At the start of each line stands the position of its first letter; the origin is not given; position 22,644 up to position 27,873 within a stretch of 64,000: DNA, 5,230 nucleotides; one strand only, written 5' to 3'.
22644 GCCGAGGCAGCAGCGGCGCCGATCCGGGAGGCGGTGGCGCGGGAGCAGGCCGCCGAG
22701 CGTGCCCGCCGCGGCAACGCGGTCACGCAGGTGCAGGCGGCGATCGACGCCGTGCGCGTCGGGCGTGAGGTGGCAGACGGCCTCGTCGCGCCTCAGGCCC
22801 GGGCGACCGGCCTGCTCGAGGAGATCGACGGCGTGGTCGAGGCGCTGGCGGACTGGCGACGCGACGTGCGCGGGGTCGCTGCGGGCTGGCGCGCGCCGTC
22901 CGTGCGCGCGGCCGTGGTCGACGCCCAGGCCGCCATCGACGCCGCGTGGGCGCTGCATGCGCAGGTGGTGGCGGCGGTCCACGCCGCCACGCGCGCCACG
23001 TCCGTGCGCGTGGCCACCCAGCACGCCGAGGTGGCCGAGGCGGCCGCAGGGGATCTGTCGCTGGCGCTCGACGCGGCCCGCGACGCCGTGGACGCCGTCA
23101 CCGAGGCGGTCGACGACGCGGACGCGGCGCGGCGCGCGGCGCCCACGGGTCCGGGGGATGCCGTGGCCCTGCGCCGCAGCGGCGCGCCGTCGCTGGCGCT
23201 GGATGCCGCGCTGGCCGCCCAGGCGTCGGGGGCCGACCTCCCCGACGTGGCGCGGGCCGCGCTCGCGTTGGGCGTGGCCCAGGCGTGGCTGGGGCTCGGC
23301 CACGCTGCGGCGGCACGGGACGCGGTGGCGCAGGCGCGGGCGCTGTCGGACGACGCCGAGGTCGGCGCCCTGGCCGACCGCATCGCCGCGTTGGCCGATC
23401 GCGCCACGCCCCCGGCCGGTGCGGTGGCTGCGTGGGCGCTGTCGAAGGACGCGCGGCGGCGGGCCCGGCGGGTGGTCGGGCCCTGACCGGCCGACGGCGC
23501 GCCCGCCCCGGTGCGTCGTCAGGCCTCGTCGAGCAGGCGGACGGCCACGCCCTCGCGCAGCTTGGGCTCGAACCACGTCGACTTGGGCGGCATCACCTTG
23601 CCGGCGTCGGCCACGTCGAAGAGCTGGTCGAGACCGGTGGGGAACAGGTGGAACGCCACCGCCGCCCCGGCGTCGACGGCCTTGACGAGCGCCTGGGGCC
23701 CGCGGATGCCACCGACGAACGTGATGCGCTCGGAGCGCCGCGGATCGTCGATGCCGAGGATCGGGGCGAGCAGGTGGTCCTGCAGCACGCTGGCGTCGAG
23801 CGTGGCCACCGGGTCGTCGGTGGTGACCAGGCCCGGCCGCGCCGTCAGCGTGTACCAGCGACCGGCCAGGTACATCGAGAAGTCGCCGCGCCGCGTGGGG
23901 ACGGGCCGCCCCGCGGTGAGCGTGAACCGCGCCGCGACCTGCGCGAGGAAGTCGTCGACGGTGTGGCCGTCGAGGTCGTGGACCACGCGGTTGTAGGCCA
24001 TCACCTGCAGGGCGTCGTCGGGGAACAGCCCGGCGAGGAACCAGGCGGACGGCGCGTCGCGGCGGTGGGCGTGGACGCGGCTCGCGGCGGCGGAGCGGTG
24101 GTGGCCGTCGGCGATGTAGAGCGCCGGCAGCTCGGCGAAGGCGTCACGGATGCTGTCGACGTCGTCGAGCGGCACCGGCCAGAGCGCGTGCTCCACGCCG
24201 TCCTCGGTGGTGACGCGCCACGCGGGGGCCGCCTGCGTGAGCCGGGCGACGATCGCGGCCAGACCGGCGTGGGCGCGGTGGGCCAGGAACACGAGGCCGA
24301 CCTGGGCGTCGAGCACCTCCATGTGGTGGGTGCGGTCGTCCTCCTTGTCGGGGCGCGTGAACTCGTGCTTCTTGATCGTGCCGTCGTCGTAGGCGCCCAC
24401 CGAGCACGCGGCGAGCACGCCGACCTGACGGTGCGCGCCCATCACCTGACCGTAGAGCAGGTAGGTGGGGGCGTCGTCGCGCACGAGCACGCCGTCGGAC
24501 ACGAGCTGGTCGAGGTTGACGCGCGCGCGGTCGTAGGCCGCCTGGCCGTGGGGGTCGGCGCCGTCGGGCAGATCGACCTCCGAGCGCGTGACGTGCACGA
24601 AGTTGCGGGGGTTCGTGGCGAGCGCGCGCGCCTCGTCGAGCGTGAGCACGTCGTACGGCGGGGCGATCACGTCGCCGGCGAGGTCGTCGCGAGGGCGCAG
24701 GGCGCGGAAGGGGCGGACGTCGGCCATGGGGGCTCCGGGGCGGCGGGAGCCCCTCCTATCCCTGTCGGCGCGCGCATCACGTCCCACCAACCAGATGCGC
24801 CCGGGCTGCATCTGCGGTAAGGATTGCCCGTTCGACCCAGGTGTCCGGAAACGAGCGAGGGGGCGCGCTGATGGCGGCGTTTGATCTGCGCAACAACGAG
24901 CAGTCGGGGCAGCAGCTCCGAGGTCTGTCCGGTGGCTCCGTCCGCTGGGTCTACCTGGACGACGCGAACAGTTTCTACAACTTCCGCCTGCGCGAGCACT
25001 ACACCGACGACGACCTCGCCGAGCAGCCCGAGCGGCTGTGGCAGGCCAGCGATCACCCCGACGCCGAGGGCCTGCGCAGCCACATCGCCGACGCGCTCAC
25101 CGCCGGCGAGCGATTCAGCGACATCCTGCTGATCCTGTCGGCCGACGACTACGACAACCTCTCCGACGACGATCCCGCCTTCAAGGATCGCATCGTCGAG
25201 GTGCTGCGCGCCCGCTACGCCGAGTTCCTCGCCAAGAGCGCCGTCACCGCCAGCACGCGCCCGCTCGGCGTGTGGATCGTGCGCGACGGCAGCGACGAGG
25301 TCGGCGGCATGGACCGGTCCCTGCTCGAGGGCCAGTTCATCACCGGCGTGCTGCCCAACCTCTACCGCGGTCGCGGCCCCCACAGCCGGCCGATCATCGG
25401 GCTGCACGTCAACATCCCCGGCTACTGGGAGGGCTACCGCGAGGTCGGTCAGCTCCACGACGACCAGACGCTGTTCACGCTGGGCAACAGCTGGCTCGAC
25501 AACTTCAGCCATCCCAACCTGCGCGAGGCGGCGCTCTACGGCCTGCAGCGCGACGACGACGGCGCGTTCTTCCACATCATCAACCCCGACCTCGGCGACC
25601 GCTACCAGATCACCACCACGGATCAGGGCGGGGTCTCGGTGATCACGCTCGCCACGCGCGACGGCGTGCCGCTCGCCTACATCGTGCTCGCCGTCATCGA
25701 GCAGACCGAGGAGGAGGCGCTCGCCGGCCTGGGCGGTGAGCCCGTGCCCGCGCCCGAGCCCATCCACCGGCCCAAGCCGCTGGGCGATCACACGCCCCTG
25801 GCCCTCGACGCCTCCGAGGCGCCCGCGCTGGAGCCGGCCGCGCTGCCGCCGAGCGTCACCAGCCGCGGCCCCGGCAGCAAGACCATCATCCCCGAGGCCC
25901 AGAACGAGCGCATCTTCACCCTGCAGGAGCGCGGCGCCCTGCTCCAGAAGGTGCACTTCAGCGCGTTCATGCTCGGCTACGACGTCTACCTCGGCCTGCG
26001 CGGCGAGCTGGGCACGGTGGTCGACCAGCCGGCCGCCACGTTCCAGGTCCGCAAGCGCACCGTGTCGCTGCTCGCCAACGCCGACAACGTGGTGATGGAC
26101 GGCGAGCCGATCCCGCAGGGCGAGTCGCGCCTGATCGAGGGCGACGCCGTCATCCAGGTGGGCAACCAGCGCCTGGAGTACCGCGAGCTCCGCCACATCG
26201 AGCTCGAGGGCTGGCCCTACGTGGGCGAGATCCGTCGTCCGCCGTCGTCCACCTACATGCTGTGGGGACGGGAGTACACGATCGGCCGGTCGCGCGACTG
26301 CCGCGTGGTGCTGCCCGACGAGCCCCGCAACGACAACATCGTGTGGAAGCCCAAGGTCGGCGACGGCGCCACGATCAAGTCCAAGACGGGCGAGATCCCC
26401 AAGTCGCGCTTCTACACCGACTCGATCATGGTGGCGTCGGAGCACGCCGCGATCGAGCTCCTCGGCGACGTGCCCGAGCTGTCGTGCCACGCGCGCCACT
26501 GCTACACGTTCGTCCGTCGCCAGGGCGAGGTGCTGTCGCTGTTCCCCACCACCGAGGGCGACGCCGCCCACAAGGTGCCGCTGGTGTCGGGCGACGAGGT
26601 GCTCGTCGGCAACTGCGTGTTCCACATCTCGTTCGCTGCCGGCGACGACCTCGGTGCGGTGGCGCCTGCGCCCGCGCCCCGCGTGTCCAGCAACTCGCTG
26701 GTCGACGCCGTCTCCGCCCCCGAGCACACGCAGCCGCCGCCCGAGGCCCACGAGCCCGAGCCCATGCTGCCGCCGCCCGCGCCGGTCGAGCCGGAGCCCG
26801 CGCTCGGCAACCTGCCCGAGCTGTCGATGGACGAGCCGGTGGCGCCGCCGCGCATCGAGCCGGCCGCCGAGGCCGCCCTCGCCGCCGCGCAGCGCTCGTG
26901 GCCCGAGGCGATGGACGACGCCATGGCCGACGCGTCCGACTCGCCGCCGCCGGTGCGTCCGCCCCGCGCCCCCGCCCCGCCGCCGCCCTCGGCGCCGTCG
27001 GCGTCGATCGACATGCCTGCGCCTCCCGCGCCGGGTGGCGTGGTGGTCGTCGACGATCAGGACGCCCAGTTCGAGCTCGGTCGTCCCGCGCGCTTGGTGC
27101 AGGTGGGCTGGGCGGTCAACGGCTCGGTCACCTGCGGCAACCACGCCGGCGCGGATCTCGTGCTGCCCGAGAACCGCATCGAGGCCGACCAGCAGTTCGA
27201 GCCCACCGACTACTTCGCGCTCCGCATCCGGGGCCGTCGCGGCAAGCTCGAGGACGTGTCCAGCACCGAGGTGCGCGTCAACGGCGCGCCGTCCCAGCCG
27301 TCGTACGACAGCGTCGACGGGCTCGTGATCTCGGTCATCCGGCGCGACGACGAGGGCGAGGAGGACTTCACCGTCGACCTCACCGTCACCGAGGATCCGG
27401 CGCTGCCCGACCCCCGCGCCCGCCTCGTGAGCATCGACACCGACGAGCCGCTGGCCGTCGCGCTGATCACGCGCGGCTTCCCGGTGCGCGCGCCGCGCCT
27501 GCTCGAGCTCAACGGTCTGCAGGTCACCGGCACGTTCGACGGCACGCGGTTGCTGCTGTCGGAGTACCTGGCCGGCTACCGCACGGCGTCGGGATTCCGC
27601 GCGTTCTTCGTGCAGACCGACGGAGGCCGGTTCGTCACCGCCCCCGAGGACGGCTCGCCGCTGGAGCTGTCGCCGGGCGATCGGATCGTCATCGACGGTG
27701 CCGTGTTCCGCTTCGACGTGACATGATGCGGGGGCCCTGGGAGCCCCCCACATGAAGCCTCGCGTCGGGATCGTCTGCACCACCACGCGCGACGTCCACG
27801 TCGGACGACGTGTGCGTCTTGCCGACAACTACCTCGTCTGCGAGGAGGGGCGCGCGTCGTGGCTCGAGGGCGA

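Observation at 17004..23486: Giant NB-ARC-like STAND NTPase with an Arg-substituted P-loop fused to a ~1,700-residue Ala-rich helical arm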

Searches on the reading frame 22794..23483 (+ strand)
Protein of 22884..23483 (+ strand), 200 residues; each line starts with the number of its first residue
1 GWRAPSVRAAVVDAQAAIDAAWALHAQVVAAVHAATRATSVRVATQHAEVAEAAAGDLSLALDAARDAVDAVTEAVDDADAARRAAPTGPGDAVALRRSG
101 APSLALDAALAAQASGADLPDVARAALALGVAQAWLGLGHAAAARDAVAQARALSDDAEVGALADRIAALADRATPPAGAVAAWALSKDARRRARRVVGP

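Call 5: search_protein_families(library=pfam, proteins=[window:22884-23483:+], max_evalue=1)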
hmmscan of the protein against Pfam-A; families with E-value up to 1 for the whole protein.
window:22884-23483:+ (200 aa): 0 families

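Call 66: search_solved_structures(query=A4, max_evalue=5)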
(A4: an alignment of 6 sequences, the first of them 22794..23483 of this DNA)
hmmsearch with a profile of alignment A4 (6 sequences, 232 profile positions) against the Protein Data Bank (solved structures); distinct sequences matched with E-value up to 5: 20.
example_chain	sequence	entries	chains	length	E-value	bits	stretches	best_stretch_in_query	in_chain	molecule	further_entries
1i94_T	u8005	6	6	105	0.0027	20.9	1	26-110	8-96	30S RIBOSOMAL PROTEIN S20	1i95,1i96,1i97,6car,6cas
5iwa_T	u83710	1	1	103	0.0029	20.8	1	26-110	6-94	30S ribosomal protein S20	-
10px_1t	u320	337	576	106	0.0039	20.4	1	26-110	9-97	30S ribosomal protein S20 | Ribosomal protein S20 | 16S Ribosomal protein S20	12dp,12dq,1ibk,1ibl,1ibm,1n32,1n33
4zer_1t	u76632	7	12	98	0.0052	20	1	27-110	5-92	30S ribosomal protein S20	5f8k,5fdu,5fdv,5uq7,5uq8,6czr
9k7u_A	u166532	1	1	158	0.0058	19.8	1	120-183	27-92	Heter-Zn2-HEHE-22A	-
4jv5_T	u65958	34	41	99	0.0058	19.8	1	27-110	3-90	30S ribosomal protein 20 | 30S ribosomal protein S20 | RIBOSOMAL PROTEIN S20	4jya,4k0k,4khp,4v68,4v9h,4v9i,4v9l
6fkr_1t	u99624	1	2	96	0.0072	19.5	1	27-110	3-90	30S ribosomal protein S20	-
2e5l_T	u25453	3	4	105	0.0084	19.3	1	26-110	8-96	30S ribosomal protein S20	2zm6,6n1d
1fjg_T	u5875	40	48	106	0.014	18.6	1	26-110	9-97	30S RIBOSOMAL PROTEIN S20 | RIBOSOMAL PROTEIN S20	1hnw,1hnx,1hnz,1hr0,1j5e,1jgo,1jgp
2pl2_A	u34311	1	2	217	0.02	18.1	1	128-199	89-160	Hypothetical conserved protein TTC0263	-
4gkj_T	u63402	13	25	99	0.02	18.1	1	27-110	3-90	30S ribosomal protein S20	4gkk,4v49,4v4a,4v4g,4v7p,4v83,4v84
8ump_A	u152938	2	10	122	0.035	17.3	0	142-189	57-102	T33-ml35-redesigned-TPR-domain-fold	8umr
1w3b_A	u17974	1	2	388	0.039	17.1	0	121-203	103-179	UDP-N-ACETYLGLUCOSAMINE--PEPTIDE N-ACETYLGLUCOSAMINYLTRANSFERASE 110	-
6eou_A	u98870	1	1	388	0.04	17.1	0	121-203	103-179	UDP-N-acetylglucosamine--peptide N-acetylglucosaminyltransferase 110 kDa subunit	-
8fbo_A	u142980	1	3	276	0.21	14.7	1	139-188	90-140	KWOCA_102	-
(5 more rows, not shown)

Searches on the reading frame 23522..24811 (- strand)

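Call 20: search_protein_families(library=pfam, proteins=[window:23522-24811:-], max_evalue=0.001)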
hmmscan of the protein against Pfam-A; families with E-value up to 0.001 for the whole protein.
window:23522-24811:- (430 aa): 1 family
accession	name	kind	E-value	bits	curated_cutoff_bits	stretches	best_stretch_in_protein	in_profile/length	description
PF06245.16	DUF1015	-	1.9e-87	293.7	25.8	1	32-341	1-325/325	Protein of unknown function (DUF1015)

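Call 70: search_protein_families(library=padloc, proteins=[window:23522-24811:-], max_evalue=0.001)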
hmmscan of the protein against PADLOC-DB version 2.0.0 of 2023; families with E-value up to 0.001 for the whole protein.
window:23522-24811:- (430 aa): 0 families

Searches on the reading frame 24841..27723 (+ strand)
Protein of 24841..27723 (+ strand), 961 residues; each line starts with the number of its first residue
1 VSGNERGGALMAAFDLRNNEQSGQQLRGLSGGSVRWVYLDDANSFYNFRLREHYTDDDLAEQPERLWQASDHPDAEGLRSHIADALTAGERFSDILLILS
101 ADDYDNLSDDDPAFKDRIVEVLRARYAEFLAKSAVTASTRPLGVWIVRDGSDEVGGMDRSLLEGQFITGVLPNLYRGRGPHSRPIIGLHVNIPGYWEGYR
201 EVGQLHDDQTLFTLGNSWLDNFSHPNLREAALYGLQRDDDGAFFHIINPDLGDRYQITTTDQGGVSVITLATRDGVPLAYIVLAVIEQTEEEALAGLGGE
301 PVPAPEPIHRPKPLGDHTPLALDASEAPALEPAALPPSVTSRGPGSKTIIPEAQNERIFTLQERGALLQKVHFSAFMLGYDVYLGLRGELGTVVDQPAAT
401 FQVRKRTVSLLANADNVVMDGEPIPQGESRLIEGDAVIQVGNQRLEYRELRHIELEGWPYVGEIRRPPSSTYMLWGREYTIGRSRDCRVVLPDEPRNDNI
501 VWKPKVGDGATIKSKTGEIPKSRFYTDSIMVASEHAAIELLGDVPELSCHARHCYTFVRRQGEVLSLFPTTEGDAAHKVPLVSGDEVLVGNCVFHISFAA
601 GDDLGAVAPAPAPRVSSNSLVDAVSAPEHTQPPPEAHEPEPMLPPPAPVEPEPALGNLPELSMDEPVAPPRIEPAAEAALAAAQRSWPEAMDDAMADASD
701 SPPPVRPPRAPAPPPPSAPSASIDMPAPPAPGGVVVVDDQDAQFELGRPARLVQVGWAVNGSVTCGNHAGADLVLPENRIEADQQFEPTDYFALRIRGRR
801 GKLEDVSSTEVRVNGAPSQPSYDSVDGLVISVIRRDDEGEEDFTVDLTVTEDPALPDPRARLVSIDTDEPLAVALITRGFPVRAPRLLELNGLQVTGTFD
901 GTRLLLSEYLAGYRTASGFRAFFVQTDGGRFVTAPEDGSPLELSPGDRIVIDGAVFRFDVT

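Call 20: search_protein_families(library=pfam, proteins=[window:24841-27723:+], max_evalue=0.001)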
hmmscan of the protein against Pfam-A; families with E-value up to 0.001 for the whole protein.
window:24841-27723:+ (961 aa): 0 families

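Call 70: search_protein_families(library=padloc, proteins=[window:24841-27723:+], max_evalue=0.001)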
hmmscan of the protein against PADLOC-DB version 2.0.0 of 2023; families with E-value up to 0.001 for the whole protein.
window:24841-27723:+ (961 aa): 0 families

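Call 106: search_solved_structures(query=A5, max_evalue=1)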
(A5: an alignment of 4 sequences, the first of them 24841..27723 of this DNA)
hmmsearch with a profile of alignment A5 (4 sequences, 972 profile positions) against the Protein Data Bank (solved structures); distinct sequences matched with E-value up to 1: 1.
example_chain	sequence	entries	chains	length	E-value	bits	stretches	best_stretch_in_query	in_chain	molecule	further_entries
9njt_A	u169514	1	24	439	0.32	12.3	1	692-735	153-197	Dihydrolipoyllysine-residue succinyltransferase component of 2-oxoglutarate dehydrogenase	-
